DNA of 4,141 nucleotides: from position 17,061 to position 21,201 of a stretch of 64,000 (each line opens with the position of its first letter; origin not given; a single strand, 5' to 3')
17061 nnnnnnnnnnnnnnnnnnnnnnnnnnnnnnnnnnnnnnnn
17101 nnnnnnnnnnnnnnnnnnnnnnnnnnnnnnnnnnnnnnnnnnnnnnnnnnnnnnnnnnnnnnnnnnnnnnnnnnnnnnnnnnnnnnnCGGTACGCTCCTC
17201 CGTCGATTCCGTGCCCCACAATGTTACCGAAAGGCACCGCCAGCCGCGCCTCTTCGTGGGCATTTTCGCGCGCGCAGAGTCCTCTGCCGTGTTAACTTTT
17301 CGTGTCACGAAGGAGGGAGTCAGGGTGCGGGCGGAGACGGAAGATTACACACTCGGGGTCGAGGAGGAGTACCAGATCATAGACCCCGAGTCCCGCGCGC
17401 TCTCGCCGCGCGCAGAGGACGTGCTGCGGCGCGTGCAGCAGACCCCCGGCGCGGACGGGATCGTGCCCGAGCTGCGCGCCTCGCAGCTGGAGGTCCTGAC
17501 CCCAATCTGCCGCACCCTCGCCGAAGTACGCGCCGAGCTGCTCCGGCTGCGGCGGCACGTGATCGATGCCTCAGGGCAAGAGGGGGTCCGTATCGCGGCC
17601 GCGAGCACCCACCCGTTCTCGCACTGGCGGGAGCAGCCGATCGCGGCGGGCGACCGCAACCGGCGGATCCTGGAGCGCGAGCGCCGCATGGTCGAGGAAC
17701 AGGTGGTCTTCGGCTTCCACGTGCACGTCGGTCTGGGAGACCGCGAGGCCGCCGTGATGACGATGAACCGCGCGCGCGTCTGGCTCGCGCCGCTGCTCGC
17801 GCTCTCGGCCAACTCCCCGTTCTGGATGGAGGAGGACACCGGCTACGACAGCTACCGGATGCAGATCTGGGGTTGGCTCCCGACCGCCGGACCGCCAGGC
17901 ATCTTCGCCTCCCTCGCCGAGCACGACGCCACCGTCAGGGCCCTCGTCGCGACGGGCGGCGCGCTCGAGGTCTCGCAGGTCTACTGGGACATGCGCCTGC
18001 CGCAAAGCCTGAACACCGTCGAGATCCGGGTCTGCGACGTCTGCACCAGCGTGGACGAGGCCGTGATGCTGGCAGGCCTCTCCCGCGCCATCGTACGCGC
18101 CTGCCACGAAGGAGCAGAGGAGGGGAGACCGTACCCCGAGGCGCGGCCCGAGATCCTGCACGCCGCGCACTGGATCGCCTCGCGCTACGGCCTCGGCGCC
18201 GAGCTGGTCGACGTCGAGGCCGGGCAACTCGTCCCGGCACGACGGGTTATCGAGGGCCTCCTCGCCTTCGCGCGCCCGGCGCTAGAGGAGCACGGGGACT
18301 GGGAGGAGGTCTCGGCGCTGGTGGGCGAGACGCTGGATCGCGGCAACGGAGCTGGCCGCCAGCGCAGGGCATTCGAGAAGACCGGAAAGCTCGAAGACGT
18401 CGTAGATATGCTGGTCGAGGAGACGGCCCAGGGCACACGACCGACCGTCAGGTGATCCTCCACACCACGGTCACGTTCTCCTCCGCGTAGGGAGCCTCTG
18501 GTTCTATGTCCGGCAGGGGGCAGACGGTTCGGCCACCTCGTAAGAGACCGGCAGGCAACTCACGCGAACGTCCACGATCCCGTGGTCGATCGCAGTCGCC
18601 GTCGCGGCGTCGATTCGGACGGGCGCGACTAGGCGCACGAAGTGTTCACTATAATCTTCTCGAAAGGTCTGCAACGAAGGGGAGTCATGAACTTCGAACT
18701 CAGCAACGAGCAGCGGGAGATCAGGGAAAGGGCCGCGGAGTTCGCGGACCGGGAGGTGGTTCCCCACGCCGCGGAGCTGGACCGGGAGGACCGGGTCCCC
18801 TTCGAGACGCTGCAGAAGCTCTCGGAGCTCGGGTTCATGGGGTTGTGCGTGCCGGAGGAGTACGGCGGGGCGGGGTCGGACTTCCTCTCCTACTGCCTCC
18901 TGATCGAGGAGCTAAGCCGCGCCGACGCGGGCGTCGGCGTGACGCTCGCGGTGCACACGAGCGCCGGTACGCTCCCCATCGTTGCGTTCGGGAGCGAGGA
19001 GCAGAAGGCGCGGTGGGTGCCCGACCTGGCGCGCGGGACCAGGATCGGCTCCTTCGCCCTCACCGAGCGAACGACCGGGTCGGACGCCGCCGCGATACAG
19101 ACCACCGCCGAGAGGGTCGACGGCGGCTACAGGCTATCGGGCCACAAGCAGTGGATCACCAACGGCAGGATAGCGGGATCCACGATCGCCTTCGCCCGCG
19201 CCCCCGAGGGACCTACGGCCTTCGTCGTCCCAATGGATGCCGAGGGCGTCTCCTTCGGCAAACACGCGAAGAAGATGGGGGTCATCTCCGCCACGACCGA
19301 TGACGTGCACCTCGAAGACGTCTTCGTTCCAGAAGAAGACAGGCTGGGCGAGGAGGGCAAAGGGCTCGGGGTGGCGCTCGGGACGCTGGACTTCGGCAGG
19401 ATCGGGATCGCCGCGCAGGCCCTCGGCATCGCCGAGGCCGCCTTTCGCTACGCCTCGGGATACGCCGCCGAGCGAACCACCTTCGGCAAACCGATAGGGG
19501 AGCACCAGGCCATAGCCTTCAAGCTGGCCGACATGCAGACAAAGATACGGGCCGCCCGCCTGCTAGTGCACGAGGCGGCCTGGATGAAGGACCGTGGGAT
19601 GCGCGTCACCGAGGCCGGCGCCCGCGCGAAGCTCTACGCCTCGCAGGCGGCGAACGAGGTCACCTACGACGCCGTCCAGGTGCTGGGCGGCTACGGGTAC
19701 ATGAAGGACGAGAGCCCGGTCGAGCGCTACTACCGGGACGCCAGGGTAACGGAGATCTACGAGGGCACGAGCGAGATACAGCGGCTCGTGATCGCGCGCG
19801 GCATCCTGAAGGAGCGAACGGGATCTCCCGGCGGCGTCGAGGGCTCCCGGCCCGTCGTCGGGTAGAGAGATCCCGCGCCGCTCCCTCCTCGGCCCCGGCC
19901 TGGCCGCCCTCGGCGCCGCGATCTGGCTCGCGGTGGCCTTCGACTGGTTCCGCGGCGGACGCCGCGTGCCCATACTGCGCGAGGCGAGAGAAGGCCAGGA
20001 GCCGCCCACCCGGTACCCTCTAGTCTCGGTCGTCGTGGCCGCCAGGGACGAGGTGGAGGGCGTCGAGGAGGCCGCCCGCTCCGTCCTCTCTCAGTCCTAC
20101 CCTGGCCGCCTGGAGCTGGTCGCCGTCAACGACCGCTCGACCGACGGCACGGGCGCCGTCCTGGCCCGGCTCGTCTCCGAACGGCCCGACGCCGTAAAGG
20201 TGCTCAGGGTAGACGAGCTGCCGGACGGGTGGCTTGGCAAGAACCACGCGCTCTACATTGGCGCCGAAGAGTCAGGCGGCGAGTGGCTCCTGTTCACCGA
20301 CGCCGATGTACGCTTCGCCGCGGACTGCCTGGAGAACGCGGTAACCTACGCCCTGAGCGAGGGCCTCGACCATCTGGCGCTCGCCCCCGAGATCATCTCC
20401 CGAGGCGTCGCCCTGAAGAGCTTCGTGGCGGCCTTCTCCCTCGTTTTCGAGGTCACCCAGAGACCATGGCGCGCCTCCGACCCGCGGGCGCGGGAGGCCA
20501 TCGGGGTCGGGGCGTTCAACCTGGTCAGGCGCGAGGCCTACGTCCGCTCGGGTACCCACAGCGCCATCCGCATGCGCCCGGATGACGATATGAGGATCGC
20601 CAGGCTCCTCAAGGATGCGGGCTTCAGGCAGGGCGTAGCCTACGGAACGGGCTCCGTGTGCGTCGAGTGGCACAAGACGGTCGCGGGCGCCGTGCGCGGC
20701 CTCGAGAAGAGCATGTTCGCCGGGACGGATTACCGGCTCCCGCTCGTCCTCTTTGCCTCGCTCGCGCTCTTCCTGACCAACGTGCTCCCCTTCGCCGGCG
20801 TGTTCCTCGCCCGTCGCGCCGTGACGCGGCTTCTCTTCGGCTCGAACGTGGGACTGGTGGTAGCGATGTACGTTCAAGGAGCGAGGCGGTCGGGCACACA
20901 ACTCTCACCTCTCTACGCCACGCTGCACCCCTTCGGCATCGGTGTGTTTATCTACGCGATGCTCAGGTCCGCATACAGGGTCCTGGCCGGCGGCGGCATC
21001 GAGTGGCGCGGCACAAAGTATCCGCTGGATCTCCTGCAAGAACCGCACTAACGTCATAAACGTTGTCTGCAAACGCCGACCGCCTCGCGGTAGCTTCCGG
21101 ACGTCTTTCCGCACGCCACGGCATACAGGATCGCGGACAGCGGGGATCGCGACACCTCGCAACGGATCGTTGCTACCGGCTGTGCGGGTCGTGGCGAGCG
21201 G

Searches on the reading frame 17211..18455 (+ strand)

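Call 58: search_protein_families(library=pfam, proteins=[window:17211-18455:+], max_evalue=0.00001)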
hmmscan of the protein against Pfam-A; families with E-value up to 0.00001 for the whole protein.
window:17211-18455:+ (414 aa): 1 family
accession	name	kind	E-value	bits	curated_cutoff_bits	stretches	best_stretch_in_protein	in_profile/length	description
PF04107.18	GCS2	-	8.8e-49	166.8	21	1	48-294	1-258/291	Glutamate-cysteine ligase family 2(GCS2)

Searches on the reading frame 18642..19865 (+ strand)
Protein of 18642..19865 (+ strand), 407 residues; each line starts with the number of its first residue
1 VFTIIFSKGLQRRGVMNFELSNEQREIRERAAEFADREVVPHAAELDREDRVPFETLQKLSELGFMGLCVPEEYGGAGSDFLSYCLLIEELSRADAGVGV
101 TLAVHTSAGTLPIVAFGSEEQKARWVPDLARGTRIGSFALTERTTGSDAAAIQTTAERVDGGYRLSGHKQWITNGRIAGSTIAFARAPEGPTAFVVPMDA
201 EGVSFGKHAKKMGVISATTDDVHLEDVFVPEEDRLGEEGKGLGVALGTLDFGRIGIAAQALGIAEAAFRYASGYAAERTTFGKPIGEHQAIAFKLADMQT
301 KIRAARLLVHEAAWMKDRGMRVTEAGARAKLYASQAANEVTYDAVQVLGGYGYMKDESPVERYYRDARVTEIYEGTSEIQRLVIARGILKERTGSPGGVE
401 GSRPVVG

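Call 58: search_protein_families(library=pfam, proteins=[window:18642-19865:+], max_evalue=0.00001)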
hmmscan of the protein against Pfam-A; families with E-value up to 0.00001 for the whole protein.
window:18642-19865:+ (407 aa): 4 families
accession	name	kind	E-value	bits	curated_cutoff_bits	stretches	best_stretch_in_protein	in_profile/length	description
PF00441.29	Acyl-CoA_dh_1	-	7.6e-52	175.9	22.4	1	239-389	1-150/150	Acyl-CoA dehydrogenase, C-terminal domain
PF02771.21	Acyl-CoA_dh_N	-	5.7e-42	143.1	22.9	1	22-132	2-112/113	Acyl-CoA dehydrogenase, N-terminal domain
PF08028.16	Acyl-CoA_dh_2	-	3.7e-24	86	22.7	1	254-377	1-133/134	Acyl-CoA dehydrogenase, C-terminal domain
PF02770.24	Acyl-CoA_dh_M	-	9.3e-22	77.5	33.3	1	137-227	1-97/97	Acyl-CoA dehydrogenase, middle domain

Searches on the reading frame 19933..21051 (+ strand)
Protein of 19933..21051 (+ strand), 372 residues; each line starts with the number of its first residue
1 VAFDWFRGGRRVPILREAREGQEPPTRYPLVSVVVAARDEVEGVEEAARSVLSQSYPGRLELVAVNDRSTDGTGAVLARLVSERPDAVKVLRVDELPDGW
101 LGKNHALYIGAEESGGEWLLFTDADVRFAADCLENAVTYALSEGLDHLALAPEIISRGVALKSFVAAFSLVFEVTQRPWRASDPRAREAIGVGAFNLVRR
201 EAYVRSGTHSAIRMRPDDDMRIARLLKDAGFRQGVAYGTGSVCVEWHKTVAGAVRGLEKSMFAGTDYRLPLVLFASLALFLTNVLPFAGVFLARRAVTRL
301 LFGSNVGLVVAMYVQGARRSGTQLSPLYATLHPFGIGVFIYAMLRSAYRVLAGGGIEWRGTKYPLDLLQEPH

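Call 59: search_protein_families(library=pfam, proteins=[window:19933-21051:+], max_evalue=0.00001)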
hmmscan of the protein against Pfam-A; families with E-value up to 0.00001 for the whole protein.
window:19933-21051:+ (372 aa): 3 families
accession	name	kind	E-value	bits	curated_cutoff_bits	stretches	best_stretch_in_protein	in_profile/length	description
PF00535.33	Glycos_transf_2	-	6.3e-18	65.7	23.3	1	32-167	1-130/168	Glycosyl transferase family 2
PF13641.12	Glyco_tranf_2_3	-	8.5e-13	49.3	27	1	31-236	3-204/230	Glycosyltransferase like family 2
PF13506.12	Glyco_transf_21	-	4.6e-07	29.9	21.7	1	90-234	5-145/174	Glycosyl transferase family 21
